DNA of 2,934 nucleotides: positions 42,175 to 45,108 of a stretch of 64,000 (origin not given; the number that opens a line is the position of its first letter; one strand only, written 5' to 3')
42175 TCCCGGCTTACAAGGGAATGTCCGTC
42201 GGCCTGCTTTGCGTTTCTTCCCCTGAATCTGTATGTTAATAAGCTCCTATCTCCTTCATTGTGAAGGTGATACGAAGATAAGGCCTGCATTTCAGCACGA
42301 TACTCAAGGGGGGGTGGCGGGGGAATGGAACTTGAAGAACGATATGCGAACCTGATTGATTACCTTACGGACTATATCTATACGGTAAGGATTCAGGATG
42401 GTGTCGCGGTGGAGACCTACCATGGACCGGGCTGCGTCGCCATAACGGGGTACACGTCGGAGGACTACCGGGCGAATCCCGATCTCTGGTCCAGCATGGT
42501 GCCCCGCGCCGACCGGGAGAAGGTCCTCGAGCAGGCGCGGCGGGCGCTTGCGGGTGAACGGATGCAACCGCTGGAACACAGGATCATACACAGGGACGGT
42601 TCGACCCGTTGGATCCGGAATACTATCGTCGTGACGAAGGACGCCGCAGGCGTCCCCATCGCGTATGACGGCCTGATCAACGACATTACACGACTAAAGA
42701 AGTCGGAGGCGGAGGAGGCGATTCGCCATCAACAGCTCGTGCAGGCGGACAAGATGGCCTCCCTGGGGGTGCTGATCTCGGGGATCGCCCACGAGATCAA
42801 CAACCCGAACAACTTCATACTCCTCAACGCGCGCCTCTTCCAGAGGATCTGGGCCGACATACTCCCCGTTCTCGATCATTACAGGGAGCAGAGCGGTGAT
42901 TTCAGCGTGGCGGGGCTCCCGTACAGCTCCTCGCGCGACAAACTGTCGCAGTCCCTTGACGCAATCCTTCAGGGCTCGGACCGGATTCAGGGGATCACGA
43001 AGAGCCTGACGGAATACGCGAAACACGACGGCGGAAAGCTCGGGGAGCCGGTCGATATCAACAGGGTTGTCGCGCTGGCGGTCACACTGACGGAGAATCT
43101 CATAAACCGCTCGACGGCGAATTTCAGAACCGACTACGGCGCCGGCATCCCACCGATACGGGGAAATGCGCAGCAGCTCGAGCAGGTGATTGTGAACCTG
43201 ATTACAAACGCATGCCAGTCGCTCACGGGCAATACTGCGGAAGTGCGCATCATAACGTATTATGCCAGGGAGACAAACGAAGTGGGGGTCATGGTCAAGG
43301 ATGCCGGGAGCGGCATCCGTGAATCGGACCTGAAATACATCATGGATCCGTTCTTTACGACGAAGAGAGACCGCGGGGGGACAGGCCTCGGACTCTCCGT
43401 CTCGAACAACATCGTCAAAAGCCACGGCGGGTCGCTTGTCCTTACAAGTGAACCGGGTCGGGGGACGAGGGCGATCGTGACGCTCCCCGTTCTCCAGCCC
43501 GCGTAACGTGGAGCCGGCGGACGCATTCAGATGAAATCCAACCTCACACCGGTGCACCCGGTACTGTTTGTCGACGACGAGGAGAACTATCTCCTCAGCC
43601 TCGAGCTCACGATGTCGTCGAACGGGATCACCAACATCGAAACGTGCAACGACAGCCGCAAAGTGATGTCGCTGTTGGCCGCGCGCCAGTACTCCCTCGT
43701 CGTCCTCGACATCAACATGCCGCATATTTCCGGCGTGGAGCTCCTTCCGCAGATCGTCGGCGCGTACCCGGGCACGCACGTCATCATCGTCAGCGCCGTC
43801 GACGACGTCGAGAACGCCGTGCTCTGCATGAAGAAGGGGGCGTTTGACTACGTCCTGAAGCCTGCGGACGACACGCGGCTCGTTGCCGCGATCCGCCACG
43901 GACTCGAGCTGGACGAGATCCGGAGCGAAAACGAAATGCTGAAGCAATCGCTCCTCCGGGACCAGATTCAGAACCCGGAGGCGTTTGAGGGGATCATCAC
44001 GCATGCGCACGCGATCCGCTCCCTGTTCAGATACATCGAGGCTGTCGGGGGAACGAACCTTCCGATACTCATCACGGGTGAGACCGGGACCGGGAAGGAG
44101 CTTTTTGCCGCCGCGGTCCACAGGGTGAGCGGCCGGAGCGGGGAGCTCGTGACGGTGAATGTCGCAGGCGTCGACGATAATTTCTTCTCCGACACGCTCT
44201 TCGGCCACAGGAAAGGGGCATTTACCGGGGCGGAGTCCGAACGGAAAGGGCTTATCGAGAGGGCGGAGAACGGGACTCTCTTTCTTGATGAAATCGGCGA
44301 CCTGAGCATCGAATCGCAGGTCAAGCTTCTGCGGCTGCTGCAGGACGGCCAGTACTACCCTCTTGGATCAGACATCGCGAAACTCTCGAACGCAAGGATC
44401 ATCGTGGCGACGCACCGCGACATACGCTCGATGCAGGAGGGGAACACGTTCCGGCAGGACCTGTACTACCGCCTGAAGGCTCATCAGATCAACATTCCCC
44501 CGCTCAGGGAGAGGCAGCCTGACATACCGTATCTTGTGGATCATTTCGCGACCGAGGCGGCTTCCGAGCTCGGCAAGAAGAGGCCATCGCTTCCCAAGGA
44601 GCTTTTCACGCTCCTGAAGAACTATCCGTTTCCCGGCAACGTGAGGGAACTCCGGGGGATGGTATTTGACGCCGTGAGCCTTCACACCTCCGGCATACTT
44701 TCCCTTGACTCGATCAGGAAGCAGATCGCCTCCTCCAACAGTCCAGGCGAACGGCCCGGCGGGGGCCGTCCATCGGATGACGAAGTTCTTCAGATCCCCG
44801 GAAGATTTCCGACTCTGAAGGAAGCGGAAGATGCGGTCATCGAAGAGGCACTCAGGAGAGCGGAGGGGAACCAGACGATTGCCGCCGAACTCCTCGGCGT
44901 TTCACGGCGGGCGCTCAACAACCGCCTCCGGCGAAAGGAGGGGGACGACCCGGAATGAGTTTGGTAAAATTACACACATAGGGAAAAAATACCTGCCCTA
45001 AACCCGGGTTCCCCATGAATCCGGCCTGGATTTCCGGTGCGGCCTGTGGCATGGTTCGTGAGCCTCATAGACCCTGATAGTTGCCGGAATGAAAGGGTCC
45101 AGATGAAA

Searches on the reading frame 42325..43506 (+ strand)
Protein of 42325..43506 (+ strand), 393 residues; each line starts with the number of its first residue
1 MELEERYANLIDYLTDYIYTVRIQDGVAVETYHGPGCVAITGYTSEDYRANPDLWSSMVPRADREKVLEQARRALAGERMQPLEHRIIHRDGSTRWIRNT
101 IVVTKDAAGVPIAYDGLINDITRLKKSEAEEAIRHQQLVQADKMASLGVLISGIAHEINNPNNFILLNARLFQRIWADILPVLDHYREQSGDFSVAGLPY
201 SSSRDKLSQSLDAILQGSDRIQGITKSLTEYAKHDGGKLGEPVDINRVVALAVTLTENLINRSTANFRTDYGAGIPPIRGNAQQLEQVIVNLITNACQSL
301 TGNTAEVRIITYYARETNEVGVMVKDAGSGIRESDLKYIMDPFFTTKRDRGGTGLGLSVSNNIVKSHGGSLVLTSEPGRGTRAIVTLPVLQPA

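Call 92: search_protein_families(library=pfam, proteins=[window:42325-43506:+], max_evalue=0.00001)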
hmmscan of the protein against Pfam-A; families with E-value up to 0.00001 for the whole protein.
window:42325-43506:+ (393 aa): 3 families
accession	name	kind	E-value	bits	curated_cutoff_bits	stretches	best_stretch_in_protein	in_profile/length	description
PF02518.31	HATPase_c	-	1.3e-24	87.2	26.4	1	281-389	2-109/111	Histidine kinase-, DNA gyrase B-, and HSP90-like ATPase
PF08447.18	PAS_3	-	1e-14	55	25.6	1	32-116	3-87/89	PAS fold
PF00512.31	HisKA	-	6.1e-06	26.6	26.9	0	149-237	4-66/66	His Kinase A (phospho-acceptor) domain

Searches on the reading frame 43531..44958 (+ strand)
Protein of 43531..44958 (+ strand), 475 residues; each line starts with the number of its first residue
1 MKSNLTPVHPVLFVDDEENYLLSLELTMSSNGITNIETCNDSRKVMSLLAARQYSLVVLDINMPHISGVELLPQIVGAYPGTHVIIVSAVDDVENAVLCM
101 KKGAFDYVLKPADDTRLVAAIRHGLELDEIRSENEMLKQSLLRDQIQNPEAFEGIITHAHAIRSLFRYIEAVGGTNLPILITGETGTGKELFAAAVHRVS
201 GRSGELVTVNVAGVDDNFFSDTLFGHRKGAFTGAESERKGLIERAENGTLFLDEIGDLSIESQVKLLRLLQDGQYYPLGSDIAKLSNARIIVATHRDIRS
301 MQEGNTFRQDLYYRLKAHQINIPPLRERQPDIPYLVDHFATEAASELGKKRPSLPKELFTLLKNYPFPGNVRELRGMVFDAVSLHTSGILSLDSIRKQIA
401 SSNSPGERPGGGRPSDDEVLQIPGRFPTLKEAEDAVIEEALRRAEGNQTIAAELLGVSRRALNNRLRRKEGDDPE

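Call 92: search_protein_families(library=pfam, proteins=[window:43531-44958:+], max_evalue=0.00001)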
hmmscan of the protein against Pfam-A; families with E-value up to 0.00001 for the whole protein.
window:43531-44958:+ (475 aa): 5 families
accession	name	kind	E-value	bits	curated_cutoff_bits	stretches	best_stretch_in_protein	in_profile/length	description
PF00158.32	Sigma54_activat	-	8.1e-57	192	20.2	1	155-320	1-167/168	Sigma-54 interaction domain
PF00072.30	Response_reg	-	5e-24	85.1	30.2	1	11-122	1-111/111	Response regulator receiver domain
PF14532.12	Sigma54_activ_2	-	2.3e-21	76.9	25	1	158-325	3-138/138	Sigma-54 interaction domain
PF25601.1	AAA_lid_14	-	3.1e-19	69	27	1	326-406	1-81/87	AAA+ ATPase lid domain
PF02954.25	HTH_8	-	2.3e-10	40.5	22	1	428-468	1-41/42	Bacterial regulatory protein, Fis family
